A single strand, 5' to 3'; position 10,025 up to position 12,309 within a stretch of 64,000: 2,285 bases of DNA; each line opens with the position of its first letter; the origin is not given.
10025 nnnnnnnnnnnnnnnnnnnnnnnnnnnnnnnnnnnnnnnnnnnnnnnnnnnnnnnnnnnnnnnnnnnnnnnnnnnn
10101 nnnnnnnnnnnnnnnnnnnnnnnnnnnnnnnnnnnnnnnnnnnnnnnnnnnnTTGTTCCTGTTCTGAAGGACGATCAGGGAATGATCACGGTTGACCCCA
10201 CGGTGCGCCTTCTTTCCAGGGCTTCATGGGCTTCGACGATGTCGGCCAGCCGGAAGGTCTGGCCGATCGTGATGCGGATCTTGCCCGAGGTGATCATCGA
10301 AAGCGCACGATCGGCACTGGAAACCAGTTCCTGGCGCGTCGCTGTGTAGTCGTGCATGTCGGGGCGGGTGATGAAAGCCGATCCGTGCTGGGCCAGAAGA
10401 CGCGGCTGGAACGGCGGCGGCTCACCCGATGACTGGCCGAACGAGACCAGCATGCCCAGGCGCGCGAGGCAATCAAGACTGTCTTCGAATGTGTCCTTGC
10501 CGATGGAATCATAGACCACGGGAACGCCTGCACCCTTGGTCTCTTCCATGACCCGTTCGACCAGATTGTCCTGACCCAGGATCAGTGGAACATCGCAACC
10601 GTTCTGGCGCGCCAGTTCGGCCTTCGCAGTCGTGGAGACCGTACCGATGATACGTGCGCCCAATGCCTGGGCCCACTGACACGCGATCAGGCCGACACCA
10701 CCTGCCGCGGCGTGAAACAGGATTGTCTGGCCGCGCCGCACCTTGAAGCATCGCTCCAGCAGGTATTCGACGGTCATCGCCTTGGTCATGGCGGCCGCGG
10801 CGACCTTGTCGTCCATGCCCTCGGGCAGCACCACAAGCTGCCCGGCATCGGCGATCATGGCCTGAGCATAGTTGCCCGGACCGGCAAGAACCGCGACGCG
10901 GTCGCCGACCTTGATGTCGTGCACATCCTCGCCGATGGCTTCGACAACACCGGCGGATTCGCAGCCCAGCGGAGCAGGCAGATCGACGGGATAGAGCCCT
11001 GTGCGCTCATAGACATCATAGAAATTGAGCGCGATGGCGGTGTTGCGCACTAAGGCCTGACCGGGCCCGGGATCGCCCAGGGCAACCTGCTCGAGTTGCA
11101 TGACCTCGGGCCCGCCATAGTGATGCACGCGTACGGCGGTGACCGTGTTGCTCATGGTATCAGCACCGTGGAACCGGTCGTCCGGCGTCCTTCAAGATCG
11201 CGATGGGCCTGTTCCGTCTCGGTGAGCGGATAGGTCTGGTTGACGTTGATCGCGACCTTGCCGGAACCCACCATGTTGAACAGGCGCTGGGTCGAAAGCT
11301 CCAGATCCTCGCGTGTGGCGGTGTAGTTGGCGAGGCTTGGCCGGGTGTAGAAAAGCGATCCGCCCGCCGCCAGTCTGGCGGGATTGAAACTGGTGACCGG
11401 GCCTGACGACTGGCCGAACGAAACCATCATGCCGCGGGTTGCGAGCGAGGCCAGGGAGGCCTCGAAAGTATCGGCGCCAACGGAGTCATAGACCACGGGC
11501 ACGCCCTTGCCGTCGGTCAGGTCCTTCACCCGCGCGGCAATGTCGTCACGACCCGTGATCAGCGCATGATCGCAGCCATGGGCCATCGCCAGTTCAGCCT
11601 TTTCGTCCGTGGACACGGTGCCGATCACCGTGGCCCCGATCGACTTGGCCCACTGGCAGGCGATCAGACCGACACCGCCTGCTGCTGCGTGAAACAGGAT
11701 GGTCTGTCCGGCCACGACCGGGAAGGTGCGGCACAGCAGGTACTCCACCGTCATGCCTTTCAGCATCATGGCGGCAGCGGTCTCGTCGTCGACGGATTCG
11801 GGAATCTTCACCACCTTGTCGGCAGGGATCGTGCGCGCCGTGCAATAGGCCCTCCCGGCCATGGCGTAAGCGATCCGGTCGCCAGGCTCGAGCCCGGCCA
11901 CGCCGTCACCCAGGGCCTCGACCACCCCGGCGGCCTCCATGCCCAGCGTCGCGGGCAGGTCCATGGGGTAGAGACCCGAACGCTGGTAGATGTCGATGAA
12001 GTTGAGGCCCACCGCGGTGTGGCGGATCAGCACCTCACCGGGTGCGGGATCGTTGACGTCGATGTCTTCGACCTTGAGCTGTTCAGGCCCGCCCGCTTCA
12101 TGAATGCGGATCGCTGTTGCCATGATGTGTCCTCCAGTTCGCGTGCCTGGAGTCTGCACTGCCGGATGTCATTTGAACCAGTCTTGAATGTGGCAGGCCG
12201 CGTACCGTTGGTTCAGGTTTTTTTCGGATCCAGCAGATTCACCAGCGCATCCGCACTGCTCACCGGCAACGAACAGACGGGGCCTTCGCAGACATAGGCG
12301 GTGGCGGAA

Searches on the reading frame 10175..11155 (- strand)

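Call 69: search_protein_families(library=pfam, proteins=[window:10175-11155:-], max_evalue=0.00001)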
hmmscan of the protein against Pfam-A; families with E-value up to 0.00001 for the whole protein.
window:10175-11155:- (326 aa): 3 families
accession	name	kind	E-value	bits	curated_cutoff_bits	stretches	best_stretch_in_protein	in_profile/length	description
PF00107.32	ADH_zinc_N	-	7.6e-23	81.3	31.8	1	153-258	1-106/129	Zinc-binding dehydrogenase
PF13602.12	ADH_zinc_N_2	-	1.5e-17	65.2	27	1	201-324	13-134/134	Zinc-binding dehydrogenase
PF08240.17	ADH_N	-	7.4e-14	52.3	23.5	1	30-111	1-103/104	Alcohol dehydrogenase GroES-like domain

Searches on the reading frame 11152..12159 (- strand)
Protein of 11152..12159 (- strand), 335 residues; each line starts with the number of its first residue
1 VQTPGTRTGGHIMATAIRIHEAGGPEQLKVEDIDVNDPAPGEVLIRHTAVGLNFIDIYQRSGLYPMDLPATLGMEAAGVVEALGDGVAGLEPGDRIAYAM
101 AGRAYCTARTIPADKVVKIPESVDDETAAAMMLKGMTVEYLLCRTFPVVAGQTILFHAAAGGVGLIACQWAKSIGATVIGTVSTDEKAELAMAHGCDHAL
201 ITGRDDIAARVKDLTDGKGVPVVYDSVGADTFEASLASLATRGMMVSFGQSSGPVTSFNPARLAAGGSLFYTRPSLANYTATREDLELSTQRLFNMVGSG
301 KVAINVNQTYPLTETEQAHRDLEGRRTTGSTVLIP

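Call 69: search_protein_families(library=pfam, proteins=[window:11152-12159:-], max_evalue=0.00001)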
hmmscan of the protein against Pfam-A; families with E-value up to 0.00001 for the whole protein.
window:11152-12159:- (335 aa): 3 families
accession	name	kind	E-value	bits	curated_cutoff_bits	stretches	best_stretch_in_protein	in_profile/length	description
PF00107.32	ADH_zinc_N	-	1.4e-26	93.4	31.8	1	162-265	1-104/129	Zinc-binding dehydrogenase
PF13602.12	ADH_zinc_N_2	-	5.8e-20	73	27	1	195-333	2-134/134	Zinc-binding dehydrogenase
PF08240.17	ADH_N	-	1e-15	58.3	23.5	1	40-126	2-81/104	Alcohol dehydrogenase GroES-like domain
